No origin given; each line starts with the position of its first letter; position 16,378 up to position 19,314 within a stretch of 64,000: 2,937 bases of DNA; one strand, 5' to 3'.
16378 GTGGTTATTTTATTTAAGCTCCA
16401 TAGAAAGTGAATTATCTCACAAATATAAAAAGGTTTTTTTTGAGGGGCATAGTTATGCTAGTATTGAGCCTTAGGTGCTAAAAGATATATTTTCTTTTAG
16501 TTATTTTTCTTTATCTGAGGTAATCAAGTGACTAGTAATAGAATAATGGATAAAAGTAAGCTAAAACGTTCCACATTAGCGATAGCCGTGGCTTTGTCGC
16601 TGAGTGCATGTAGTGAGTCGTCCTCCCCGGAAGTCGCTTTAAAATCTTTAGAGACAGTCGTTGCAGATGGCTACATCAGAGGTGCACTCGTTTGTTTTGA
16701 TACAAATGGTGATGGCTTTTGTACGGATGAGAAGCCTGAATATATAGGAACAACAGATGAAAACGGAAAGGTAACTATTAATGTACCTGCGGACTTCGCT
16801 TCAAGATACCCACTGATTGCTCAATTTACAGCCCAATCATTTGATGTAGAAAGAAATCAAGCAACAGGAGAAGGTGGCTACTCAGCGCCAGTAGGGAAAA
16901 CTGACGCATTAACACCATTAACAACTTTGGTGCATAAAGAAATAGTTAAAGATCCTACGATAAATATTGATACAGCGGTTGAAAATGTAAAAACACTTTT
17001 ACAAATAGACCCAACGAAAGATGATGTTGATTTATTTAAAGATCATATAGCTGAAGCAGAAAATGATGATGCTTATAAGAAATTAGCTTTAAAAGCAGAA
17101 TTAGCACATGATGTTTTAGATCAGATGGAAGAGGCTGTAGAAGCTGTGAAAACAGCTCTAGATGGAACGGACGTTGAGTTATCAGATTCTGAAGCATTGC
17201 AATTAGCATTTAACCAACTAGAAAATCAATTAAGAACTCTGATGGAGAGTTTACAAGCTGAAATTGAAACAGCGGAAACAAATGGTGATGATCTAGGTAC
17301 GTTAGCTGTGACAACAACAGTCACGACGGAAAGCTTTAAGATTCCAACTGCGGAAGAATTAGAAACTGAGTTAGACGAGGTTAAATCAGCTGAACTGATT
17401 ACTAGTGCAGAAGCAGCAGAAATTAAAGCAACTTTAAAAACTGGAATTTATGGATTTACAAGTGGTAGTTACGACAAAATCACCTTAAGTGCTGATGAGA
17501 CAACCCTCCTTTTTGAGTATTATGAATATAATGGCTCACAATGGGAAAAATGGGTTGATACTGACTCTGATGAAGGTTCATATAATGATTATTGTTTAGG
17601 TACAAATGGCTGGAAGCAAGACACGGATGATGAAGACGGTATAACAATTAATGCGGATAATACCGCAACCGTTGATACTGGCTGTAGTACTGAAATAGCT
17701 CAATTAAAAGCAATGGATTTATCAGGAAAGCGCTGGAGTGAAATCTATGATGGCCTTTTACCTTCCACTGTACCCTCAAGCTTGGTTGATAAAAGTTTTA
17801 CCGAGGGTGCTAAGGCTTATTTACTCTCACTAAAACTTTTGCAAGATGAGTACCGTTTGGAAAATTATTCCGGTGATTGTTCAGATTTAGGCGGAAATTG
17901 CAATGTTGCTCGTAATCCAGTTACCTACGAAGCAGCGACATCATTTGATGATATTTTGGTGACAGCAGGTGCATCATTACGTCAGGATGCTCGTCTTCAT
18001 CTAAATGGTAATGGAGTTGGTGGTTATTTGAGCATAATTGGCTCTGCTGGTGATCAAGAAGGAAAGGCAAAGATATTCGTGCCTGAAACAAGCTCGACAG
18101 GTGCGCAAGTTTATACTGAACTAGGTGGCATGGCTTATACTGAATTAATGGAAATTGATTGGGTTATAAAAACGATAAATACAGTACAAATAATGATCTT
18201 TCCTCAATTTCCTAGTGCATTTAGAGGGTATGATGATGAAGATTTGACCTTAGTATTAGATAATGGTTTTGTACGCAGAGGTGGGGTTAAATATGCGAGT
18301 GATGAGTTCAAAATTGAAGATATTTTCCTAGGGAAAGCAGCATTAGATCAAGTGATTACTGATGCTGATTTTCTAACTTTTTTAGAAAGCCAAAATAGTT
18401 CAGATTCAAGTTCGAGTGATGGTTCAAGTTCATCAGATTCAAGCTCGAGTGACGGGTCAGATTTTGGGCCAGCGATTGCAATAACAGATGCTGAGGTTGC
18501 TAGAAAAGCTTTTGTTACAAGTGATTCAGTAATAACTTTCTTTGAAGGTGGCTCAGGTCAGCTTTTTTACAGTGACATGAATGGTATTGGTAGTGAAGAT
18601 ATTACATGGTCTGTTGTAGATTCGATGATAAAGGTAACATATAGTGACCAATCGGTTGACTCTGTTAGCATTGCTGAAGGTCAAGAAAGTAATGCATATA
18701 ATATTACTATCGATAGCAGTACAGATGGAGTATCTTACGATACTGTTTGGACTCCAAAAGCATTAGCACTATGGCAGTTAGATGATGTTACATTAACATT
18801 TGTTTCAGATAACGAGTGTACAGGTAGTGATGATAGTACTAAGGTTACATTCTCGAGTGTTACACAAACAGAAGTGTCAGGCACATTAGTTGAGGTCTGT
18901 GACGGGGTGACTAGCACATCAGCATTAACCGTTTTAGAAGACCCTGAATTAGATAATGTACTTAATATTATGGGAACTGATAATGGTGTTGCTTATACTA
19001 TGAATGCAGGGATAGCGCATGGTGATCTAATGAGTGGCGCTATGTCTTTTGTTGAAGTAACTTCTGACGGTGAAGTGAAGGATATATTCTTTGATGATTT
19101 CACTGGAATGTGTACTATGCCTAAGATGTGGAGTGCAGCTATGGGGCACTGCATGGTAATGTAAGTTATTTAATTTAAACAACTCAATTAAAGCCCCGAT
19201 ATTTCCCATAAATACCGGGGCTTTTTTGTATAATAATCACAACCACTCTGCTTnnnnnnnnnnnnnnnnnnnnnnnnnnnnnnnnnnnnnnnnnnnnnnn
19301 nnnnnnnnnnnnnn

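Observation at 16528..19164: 878-aa acidic surface lipoprotein ending in a Met/Cys/His/Trp micro-domain: candidate copper-handling protein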

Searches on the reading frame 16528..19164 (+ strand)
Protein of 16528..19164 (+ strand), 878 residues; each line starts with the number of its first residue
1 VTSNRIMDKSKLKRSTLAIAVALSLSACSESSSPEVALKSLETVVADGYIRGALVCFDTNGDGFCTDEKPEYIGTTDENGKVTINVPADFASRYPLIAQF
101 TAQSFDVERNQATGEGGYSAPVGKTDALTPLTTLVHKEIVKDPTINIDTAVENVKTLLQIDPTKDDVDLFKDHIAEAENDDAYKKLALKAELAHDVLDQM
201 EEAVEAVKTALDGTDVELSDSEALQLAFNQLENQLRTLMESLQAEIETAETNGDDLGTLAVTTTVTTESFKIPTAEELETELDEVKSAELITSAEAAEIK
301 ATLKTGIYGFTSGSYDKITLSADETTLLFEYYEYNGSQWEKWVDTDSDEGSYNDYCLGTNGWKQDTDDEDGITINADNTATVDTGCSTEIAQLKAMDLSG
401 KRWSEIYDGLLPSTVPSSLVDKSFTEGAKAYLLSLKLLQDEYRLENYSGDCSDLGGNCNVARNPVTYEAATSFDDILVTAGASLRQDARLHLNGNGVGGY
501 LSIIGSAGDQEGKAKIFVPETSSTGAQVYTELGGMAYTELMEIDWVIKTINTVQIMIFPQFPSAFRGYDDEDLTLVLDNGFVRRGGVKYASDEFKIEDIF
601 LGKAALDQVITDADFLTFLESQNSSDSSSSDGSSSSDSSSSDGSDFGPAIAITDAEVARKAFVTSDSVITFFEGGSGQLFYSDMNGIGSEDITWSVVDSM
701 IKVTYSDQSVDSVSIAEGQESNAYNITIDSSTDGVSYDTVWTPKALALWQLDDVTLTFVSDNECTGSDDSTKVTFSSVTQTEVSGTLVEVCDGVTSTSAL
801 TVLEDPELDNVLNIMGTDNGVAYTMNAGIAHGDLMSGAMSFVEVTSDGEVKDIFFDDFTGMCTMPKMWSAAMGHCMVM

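Call 3: search_protein_families(library=pfam, proteins=[window:16528-19164:+], max_evalue=1)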
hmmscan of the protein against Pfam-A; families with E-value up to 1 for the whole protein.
window:16528-19164:+ (878 aa): 2 families
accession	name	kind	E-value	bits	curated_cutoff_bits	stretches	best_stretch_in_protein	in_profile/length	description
PF22579.2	Cbm74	-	0.0072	16.6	27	1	54-88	17-48/64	Carbohydrate binding module-like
PF05227.19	CHASE3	-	0.12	12.7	28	1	195-291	39-130/138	CHASE3 domain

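Call 4: search_protein_families(library=ncbifam, proteins=[window:16528-19164:+], max_evalue=1)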
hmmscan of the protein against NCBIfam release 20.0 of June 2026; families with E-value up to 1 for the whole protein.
window:16528-19164:+ (878 aa): 1 family
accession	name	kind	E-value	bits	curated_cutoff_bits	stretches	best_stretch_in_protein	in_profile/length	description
NF007830.1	PRK10540.1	equivalog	0.013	15.4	98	1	10-32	6-28/72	osmotically-inducible lipoprotein OsmB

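Call 7: find_homologous_proteins(query=window:16528-19164:+, max_evalue=0.001)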
Query window:16528-19164:+ (878 aa): 11 proteins with E <= 0.001 among 8000 candidates.
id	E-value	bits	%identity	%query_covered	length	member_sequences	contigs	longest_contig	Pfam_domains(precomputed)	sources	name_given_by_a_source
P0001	0.0e+0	1926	100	100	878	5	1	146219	-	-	-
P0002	1.1e-198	681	47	98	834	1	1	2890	-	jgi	-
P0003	1.8e-146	508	39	71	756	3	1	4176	-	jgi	-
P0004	9.0e-138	479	40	82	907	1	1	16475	-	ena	-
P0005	2.9e-23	100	29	46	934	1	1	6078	PF00415.25,PF13540.13,PF25390.2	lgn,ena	-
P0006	3.7e-10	57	36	14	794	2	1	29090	-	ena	-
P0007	5.6e-9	53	30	19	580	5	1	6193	PF20243.4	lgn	-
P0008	6.4e-7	46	30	27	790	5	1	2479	-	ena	-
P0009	2.1e-6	45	30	23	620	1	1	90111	PF20243.4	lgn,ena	-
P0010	4.5e-6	43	30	21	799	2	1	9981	-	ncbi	-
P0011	1.1e-5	42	35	11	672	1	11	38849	-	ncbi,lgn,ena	-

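Call 10: find_encoding_contigs(protein=P0003, flank=5000, max_places=4)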
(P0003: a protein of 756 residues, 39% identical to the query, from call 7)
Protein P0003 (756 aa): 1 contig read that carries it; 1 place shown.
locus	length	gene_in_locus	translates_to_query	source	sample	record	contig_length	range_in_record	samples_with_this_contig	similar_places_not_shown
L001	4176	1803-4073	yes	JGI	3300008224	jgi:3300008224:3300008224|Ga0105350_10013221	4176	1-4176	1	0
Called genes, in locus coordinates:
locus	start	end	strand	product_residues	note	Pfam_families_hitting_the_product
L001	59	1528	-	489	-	PF02366:PMT, PF16192:PMT_4TMC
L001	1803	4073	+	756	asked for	-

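Call 11: find_encoding_contigs(protein=P0004, flank=8000, max_places=4)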
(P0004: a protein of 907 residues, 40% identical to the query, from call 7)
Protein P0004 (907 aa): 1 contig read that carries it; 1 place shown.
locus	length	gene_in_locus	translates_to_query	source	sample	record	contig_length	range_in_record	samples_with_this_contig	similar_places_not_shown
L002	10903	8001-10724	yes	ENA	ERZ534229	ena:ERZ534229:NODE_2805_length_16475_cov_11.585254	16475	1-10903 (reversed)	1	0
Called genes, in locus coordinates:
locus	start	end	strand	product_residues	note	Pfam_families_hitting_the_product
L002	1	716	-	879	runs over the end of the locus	PF17900:Peptidase_M1_N, PF01433:Peptidase_M1, PF11940:DUF3458, PF17432:DUF3458_C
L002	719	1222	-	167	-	PF06146:PsiE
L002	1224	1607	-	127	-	PF04241:DUF423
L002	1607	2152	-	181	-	PF00994:MoCF_biosynth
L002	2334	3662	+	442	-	PF00027:cNMP_binding, PF00581:Rhodanese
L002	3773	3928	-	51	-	PF00471:Ribosomal_L33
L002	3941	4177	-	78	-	PF00830:Ribosomal_L28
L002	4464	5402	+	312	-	PF02951:GSH-S_N, PF02955:GSH-S_ATP, PF14398:ATPgrasp_YheCD (weak), PF08443:RimK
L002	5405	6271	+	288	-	PF13103:TonB_2, PF03544:TonB_C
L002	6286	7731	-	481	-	PF02366:PMT, PF16192:PMT_4TMC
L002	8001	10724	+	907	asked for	-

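Call 19: find_related_loci(query=A1, collection=genome_contigs, flank=6000)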
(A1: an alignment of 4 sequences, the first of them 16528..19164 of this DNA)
Query A1 (878 aa) in genome_contigs; peptide patterns used: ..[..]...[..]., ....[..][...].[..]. (x = any residue, [..] = any of these).
344 stretches matched a pattern; 10 encode a relative of the query (tblastn E <= 1e-3); 10 distinct loci.
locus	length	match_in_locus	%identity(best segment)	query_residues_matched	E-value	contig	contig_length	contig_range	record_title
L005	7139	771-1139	36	47-176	2e-10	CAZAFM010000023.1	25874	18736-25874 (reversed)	MAG TPA_asm: uncultured Campylobacterales bacterium isolate SRP252850_co1_171 genome assembly, contig: NODE_3320_length_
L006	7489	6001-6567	30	1-164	1e-8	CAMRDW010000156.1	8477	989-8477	MAG TPA_asm: uncultured Enterovibrio sp. isolate ERR3140038_bin.1_metaWRAP_v1.3_MAG genome assembly, contig: ERZ4740346.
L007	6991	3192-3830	26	5-262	1e-8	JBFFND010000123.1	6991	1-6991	MAG: Gammaproteobacteria bacterium isolate Mix_mud18.2022.04.64 k141_1710456_length_6991_cov_6.0000, whole genome shotgu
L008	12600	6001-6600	28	25-242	9e-8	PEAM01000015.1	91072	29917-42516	MAG: Magnetococcales bacterium isolate ER1bin7 scaffold49, whole genome shotgun sequence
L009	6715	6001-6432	31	13-135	1e-7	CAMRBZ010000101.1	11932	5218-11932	MAG TPA_asm: uncultured Enterovibrio sp. isolate ERR3140015_bin.3_metaWRAP_v1.3_MAG genome assembly, contig: ERZ4740383.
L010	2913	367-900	30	44-224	2e-7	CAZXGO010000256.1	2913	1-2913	MAG TPA_asm: uncultured Chitinophagales bacterium isolate SRP069133_co1_341 genome assembly, contig: NODE_46272_length_2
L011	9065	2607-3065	33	30-185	3e-7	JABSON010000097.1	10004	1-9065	MAG: Campylobacteraceae bacterium isolate DT_9 DT-Arcobacteraceae-3_scaffold_97, whole genome shotgun sequence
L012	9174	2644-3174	29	45-235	2e-6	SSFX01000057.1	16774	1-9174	MAG: Nitrosomonas oligotropha isolate Bin_54_1 c_000000020653, whole genome shotgun sequence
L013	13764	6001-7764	21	24-326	3e-6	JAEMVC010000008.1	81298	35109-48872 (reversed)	Sulfurimonas sp. SAG-AH-194-C21 strain SAG AH-194-C21 AH-194-C21_NODE_8, whole genome shotgun sequence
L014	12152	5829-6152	33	45-140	3e-5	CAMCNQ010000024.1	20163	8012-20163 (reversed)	MAG: Limnohabitans sp. Rim8 isolate MsE-30apr19-82 genome assembly, contig: MsE-30apr19-C3592, whole genome shotgun sequ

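Call 22: find_encoding_contigs(protein=P0001, flank=1000, max_places=4)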
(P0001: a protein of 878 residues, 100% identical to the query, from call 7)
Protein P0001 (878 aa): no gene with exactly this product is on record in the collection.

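Call 23: find_encoding_contigs(protein=P0002, flank=3000, max_places=4)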
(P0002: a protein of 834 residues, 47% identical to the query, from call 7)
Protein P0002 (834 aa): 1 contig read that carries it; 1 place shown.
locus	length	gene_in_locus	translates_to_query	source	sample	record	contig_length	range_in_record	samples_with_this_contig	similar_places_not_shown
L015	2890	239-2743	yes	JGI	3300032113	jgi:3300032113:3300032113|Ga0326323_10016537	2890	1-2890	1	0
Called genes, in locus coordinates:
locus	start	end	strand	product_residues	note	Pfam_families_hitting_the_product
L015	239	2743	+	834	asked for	-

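Call 31: search_protein_representatives(alignment_id=A1)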
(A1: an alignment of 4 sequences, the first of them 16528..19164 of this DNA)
Query: 4 sequences, 836 profile positions. Proteins with E-value up to 0.001 (for the whole library): 1516; up to 1e-10: 616; up to 1e-30: 77. The best 150 are listed.
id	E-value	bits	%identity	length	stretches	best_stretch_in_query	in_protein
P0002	0.0e+00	1372.6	-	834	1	1-835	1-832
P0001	0.0e+00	1370.0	-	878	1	1-835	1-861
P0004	0.0e+00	1274.9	-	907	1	1-834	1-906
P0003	0.0e+00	1108.1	-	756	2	2-611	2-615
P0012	1.1e-136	473.6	-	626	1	5-604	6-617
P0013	1.3e-117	410.5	-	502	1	370-833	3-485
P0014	1.0e-60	222.3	-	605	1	12-604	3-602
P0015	4.2e-53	197.1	-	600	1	12-601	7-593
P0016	3.8e-50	187.3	-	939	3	17-603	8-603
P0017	1.3e-48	182.2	-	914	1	9-695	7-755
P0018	4.9e-48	180.3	-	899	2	19-473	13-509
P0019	2.4e-47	178.1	-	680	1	9-575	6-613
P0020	1.1e-46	175.8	-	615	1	13-576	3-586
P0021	1.1e-46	175.8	-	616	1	10-602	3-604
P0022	3.9e-46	174.1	-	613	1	8-580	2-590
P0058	6.0e-35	137.0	-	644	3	603-833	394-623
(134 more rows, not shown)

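Call 34: find_encoding_contigs(protein=P0058, flank=8000, max_places=4)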
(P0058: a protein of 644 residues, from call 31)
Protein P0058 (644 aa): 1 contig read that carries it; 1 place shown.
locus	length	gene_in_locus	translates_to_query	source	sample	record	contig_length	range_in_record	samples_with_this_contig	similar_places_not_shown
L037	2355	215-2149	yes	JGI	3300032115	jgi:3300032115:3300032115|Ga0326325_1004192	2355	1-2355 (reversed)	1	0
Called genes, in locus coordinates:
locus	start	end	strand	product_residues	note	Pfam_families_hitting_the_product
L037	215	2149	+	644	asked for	-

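Call 44: search_protein_families(library=pfam, alignment_id=A5, max_evalue=0.001)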
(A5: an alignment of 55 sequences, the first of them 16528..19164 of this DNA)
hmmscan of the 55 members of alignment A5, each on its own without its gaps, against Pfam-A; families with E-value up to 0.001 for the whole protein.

A. member 1, window:16528-19164:+ (878 aa): 0 families

B. families by the number of members that match (of 55 scanned): 7 families
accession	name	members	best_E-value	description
PF20243.3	MbnP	2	2.1e-31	MbnP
PF25390.1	WD40_RLD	1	5.4e-77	RCC1-like domain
PF00415.24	RCC1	1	4e-54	Regulator of chromosome condensation (RCC1) repeat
PF13540.12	RCC1_2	1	2.8e-51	Regulator of chromosome condensation (RCC1) repeat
PF13648.12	Lipocalin_4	1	8.5e-08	Lipocalin-like domain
PF25384.1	Alsin_RLD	1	8.6e-06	Alsin RCC1-like domain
PF18692.7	DUF5640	1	0.00074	Family of unknown function (DUF5640)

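Call 45: predict_structure(alignment_id=A4)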
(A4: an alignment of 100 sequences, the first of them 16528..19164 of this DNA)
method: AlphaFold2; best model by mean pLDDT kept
length: 878 residues; sequences in the alignment: 100
mean_pLDDT: 84.1   pTM: 0.68
mean pLDDT of the five models: 84.1, 83.6, 81.6, 81.2, 80.4
residues with pLDDT >= 90: 422; 70-90: 330; 50-70: 75; < 50: 51
segments of 3 or more residues with pLDDT < 50: 1-28, 627-645
pLDDT, mean of each block of 10 residues (from residue 1): 30 34 46 81 94 96 89 97 97 96 94 92 97 95 88 93 89 95 95 91 91 90 91 89 91 90 75 86 90 94 96 91 96 93 72 87 86 97 94 97 80 78 96 96 90 93 92 94 69 78 96 91 63 73 95 95 80 95 95 90 96 93 63 41 54 85 83 90 82 90 90 80 79 77 80 79 59 76 85 83 87 85 83 75 74 77 63 61
secondary structure, 60 per line:
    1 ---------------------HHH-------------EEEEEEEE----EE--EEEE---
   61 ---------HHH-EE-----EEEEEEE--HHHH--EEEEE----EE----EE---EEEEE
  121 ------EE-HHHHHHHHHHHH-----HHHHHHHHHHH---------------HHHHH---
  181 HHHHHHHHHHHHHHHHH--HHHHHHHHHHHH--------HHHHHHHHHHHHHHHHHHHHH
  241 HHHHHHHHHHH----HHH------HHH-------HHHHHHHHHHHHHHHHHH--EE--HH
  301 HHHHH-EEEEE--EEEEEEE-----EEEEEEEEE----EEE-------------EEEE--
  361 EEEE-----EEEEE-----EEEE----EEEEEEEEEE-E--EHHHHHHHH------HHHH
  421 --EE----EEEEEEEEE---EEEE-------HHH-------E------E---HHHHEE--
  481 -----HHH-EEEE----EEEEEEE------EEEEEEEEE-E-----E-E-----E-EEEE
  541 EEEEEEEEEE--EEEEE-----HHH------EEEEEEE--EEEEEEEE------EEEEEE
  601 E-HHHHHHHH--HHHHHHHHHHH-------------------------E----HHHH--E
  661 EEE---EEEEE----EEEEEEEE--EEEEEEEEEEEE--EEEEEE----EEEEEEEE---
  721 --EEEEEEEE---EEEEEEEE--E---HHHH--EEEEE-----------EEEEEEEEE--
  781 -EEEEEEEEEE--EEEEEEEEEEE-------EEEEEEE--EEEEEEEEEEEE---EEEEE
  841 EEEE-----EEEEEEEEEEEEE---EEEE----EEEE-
elements in order (helices of 4 or more, strands of 3 or more residues): E38-45 E54-57 E81-87 H90-93 E96-100 E116-120 H130-141 H147-157 H173-177 H181-197 H200-211 H220-251 H275-292 H299-305 E307-311 E314-320 E326-334 E339-341 E355-358 E361-364 E370-374 E380-383 E388-397 H403-410 H417-420 E429-437 E441-444 H473-476 E490-493 E498-504 E511-519 E537-550 E553-557 E572-578 E581-588 E595-601 H603-610 H613-623 H654-657 E660-663 E667-671 E676-683 E686-697 E700-705 E710-717 E723-730 E734-741 H748-751 E754-758 E770-778 E782-791 E794-804 E812-818 E821-832 E836-844 E850-862 E866-869 E874-877

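Call 47: fold_search(model_id=the predicted structure, library=pdb)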
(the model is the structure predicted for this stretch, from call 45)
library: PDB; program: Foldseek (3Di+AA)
matches with E <= 10: 1184; with E <= 0.001: 12
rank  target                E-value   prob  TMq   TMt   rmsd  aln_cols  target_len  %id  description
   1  3ve2_A                1.9e-05  0.93  0.11  0.16  24.0       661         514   10  The 2.1 angstrom crystal structure of Transferrin binding protein B (TbpB) from serogroup B M982 Neisseria meningitidi (released 2012-02-22)
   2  3ve2_B                3.1e-05  0.97  0.11  0.17  23.2       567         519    8  The 2.1 angstrom crystal structure of Transferrin binding protein B (TbpB) from serogroup B M982 Neisseria meningitidi (released 2012-02-22)
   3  3ve1_C                3.1e-05  0.96  0.11  0.16  24.4       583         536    8  The 2.9 angstrom crystal structure of Transferrin binding protein B (TbpB) from serogroup B M982 Neisseria meningitidi (released 2012-02-22)
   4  4qq1_C                6.0e-05  0.89  0.11  0.17  22.1       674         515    8  Crystal structure of the isotype 1 Transferrin binding protein B (TbpB) from serogroup B Neisseria meningitidis (released 2015-04-01)
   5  3v8u_A                9.0e-05  0.91  0.11  0.16  24.2       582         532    7  The crystal structure of transferrin binding protein B (TbpB) from Neisseria meningitidis serogroup B (released 2012-02-15)
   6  8fr7_A                2.5e-04  0.14  0.07  0.05  31.6       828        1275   10  A hinge glycan regulates spike bending and impacts coronavirus infectivity (released 2023-10-04)
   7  8qja_A                2.7e-04  0.16  0.07  0.06  27.1       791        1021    8  T6SS-linked Rhs repeat protein - Advenella mimigardefordensis VgrG-Rhs core (released 2024-09-25)
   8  9dc4_B                3.9e-04  0.89  0.12  0.18  24.4       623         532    8  Transferrin Binding Protein A in complex with transferrin binding protein B, transferrin and globular domain of TonB (released 2026-03-04)
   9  4o3w_B                5.2e-04  0.84  0.10  0.14  21.4       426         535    8  Crystal structure of the vaccine antigen Transferrin Binding Protein B (TbpB) mutant Tyr-63-Ala from Actinobacillus su (released 2015-01-14)
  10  1yrz_A                6.1e-04  0.28  0.08  0.12  24.0       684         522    8  Crystal structure of xylan beta-1,4-xylosidase from Bacillus Halodurans C-125 (released 2005-02-22)
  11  4o4u_C                9.6e-04  0.66  0.11  0.17  23.0       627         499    8  Crystal structure of the vaccine antigen Transferrin Binding Protein B (TbpB) mutant Trp-176-Ala from Haemophilus para (released 2015-01-14)
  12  5xau_A                9.6e-04  0.11  0.06  0.08  31.1       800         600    8  Crystal structure of integrin binding fragment of laminin-511 (released 2017-09-20)
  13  4o4u_A                1.4e-03  0.44  0.10  0.15  23.6       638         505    9  Crystal structure of the vaccine antigen Transferrin Binding Protein B (TbpB) mutant Trp-176-Ala from Haemophilus para (released 2015-01-14)
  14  4o4u_B                1.8e-03  0.63  0.11  0.18  22.5       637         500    8  Crystal structure of the vaccine antigen Transferrin Binding Protein B (TbpB) mutant Trp-176-Ala from Haemophilus para (released 2015-01-14)
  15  9nhq_B                1.8e-03  0.92  0.12  0.18  21.6       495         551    8  The cryo-EM structure of NmTbpA and NmTbpB in a complex (released 2026-03-04)
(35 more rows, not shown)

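Call 53: list_cluster_members(proteins=[P0001, P0003, P0013, P0058, P0002, P0004])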
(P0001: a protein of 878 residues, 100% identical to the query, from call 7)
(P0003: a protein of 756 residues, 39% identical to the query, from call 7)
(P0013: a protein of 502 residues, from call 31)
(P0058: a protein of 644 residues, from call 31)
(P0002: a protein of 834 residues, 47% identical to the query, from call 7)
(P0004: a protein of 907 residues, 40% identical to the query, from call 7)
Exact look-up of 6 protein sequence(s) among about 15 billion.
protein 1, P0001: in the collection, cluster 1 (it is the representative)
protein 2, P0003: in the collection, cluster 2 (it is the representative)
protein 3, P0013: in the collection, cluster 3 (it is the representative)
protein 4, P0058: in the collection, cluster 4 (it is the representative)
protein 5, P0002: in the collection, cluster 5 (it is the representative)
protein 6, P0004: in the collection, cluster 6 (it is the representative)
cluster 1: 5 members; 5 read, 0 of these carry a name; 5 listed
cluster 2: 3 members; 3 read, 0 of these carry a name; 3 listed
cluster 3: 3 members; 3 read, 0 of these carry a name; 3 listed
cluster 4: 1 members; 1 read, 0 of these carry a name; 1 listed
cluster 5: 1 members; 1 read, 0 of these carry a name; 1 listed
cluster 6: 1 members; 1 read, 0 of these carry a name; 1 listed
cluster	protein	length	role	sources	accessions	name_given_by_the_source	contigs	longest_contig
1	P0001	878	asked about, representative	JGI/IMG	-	-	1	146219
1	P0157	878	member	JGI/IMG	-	-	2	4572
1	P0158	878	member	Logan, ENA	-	-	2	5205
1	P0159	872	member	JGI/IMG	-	-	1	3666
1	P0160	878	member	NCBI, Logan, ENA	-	-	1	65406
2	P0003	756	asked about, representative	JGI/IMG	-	-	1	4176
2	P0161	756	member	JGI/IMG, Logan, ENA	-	-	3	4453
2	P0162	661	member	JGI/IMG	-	-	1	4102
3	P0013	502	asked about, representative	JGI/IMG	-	-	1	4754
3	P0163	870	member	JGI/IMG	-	-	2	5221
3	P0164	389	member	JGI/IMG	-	-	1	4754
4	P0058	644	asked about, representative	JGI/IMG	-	-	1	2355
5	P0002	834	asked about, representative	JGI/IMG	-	-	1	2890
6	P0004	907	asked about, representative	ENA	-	-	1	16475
